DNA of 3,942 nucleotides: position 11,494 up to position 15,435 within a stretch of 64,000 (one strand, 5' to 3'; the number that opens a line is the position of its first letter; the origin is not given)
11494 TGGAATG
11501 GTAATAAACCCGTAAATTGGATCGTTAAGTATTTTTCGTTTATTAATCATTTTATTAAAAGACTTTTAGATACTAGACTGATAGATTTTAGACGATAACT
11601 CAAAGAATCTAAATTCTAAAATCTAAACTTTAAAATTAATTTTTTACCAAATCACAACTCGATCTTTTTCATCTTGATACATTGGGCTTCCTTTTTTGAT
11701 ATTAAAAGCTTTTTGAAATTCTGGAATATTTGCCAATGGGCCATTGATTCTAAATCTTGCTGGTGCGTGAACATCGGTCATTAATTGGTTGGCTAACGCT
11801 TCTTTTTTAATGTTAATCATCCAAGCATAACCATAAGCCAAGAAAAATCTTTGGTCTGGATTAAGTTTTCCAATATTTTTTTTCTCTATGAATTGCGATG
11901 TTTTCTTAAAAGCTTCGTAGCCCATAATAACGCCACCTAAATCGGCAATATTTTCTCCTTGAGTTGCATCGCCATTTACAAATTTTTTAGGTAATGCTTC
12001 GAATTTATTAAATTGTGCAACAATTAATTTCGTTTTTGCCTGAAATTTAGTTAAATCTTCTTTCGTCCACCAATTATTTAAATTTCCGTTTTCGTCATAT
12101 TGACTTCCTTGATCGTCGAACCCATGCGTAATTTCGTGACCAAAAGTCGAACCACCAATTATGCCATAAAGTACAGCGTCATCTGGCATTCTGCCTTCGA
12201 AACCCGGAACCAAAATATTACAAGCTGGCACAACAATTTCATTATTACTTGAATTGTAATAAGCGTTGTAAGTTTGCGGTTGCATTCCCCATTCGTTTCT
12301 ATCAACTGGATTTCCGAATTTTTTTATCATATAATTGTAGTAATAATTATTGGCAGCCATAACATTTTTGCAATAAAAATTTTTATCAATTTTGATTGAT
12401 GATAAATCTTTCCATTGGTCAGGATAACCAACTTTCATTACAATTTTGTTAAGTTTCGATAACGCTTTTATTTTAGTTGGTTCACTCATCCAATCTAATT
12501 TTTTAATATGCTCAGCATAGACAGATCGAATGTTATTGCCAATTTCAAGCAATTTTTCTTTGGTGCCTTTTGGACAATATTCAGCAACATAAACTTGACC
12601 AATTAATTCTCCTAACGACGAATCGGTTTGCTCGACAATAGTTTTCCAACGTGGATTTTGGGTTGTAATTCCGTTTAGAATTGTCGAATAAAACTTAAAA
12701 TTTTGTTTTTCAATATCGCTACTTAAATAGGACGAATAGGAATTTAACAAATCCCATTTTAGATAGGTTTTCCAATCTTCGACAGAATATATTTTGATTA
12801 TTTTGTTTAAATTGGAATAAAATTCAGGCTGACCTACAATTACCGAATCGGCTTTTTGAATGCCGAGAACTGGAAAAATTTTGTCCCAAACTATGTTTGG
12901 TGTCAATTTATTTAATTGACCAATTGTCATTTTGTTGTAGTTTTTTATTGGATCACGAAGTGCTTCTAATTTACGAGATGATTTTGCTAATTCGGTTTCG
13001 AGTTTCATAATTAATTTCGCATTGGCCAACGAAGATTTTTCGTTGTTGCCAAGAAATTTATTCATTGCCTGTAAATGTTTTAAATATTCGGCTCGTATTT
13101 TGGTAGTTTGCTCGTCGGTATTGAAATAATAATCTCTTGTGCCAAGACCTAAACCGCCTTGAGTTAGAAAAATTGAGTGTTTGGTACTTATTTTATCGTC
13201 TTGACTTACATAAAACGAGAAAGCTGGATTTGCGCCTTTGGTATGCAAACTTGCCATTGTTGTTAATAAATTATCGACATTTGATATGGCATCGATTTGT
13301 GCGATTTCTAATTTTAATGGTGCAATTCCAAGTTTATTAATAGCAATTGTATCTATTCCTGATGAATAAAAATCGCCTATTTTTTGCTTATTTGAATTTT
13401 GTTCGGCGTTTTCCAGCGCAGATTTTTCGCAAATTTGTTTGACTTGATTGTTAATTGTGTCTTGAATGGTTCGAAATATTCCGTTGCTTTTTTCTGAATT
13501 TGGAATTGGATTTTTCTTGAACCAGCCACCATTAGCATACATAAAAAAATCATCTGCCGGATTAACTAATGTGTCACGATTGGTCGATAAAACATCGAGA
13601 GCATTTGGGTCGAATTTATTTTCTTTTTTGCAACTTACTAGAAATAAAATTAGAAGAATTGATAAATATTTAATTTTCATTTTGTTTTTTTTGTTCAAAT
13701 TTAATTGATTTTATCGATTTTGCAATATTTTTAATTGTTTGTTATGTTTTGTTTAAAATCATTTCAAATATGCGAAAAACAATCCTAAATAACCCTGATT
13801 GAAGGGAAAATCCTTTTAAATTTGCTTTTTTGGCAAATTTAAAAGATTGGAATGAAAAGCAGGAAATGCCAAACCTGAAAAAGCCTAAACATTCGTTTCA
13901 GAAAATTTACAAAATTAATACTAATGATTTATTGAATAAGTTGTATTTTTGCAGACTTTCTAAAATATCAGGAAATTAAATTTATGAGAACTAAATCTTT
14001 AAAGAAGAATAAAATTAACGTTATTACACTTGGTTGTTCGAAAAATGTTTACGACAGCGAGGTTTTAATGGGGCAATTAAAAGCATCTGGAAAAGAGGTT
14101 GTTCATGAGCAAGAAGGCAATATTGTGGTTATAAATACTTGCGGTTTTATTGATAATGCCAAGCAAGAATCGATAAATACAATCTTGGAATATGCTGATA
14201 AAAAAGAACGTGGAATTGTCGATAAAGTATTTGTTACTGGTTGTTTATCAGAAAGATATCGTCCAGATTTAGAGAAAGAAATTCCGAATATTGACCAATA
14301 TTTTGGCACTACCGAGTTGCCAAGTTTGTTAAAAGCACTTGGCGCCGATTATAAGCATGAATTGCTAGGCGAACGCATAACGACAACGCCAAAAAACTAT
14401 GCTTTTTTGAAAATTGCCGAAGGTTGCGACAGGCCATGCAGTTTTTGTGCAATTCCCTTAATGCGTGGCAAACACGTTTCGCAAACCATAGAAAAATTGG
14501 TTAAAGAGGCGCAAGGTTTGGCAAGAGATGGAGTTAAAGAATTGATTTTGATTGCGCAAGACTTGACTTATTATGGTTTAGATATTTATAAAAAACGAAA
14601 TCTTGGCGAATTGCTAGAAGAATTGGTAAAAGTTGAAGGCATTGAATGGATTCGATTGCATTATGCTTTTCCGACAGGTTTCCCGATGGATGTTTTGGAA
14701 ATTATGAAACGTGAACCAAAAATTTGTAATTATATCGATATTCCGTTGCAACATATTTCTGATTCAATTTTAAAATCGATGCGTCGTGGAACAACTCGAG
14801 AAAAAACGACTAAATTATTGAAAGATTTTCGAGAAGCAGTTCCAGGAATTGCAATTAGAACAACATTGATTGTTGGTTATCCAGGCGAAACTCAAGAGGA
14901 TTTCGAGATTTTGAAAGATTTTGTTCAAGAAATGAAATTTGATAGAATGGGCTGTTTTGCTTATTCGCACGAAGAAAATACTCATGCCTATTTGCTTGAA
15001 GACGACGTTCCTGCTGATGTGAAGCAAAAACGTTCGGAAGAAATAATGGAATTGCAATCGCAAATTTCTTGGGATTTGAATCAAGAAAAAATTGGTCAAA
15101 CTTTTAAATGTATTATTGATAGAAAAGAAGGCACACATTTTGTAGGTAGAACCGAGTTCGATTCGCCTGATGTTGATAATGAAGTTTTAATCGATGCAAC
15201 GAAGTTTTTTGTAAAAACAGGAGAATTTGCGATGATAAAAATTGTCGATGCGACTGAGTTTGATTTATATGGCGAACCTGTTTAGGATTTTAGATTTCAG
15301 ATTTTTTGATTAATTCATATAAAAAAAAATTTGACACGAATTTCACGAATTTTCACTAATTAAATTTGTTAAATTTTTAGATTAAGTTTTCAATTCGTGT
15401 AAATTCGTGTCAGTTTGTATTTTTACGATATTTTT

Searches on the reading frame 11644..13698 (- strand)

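Call 17: search_protein_families(library=pfam, proteins=[window:11644-13698:-])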
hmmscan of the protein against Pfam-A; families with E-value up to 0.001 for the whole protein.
window:11644-13698:- (684 aa): 2 families
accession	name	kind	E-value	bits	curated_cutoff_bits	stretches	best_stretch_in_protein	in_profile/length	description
PF05649.18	Peptidase_M13_N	-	4.4e-118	395.4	32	1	47-426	1-381/381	Peptidase family M13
PF01431.27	Peptidase_M13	-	2.5e-59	200.8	24.5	1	478-681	1-205/205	Peptidase family M13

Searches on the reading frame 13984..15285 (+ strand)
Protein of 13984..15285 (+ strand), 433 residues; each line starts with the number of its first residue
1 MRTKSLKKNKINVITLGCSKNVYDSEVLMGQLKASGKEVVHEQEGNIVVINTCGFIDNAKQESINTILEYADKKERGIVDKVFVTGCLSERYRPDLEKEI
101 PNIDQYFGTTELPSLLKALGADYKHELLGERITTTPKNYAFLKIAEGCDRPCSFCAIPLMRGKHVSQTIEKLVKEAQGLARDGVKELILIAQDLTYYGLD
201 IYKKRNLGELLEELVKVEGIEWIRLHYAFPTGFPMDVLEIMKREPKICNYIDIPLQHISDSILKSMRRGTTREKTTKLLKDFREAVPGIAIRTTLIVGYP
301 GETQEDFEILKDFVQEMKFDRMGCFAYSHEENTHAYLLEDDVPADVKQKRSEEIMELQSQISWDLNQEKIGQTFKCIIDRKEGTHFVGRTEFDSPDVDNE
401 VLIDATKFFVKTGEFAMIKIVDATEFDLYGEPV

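Call 16: find_encoding_contigs(protein=window:13984-15285:+, flank=10000, max_places=10)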
Protein window:13984-15285:+ (433 aa): 4 contigs read that carry it; 2 places shown.
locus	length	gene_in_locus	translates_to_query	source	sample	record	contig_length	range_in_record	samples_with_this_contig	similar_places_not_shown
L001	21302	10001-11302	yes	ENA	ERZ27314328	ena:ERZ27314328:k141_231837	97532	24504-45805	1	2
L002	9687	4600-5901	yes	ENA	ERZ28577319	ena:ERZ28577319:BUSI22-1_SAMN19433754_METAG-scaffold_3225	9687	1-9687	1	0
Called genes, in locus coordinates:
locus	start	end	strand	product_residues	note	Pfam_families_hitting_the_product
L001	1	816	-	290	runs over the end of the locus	PF02629:CoA_binding, PF13380:CoA_binding_2, PF13607:Succ_CoA_lig, PF00549:Ligase_CoA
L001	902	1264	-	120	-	-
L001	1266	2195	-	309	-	PF04613:LpxD, PF21711:DCTN5 (faint), PF25084:LbH_EIF2B, PF25087:GMPPB_C, PF00132:Hexapep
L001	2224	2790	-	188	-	PF08207:EFP_N, PF01132:EFP, PF09285:Elong-fact-P_C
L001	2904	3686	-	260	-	PF14602:Hexapep_2 (faint), PF25087:GMPPB_C, PF25084:LbH_EIF2B (weak), PF00132:Hexapep, PF13720:Acetyltransf_11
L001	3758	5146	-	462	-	PF03331:LpxC, PF07977:FabA, PF22817:ApeP-like, PF22818:ApeI-like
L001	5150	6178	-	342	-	PF04613:LpxD, PF25084:LbH_EIF2B, PF00132:Hexapep, PF14602:Hexapep_2 (faint), PF25087:GMPPB_C (weak), PF00132:Hexapep, PF25084:LbH_EIF2B (weak), PF00132:Hexapep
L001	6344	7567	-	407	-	PF01966:HD (weak), PF19276:HD_assoc_2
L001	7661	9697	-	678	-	PF05649:Peptidase_M13_N, PF01431:Peptidase_M13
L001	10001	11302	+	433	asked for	PF00919:UPF0004, PF04055:Radical_SAM, PF18693:TRAM_2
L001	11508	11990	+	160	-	-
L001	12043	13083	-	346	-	PF12146:Hydrolase_4, PF00561:Abhydrolase_1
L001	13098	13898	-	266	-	-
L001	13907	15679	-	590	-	PF00501:AMP-binding, PF23562:AMP-binding_C_3 (weak)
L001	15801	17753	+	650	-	PF02995:DUF229 (faint), PF00884:Sulfatase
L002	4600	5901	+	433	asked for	PF00919:UPF0004, PF04055:Radical_SAM, PF18693:TRAM_2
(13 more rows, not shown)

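Call 17: search_protein_families(library=pfam, proteins=[window:13984-15285:+])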
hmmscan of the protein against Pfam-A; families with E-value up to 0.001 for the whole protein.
window:13984-15285:+ (433 aa): 3 families
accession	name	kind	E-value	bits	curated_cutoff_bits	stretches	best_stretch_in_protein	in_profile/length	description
PF00919.26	UPF0004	-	2e-25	89.1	27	1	10-108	1-98/98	Uncharacterized protein family UPF0004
PF04055.27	Radical_SAM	-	2.1e-24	87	29.5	1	144-313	3-165/166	Radical SAM superfamily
PF18693.7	TRAM_2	-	7.8e-18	64.9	27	1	370-433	1-63/63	TRAM domain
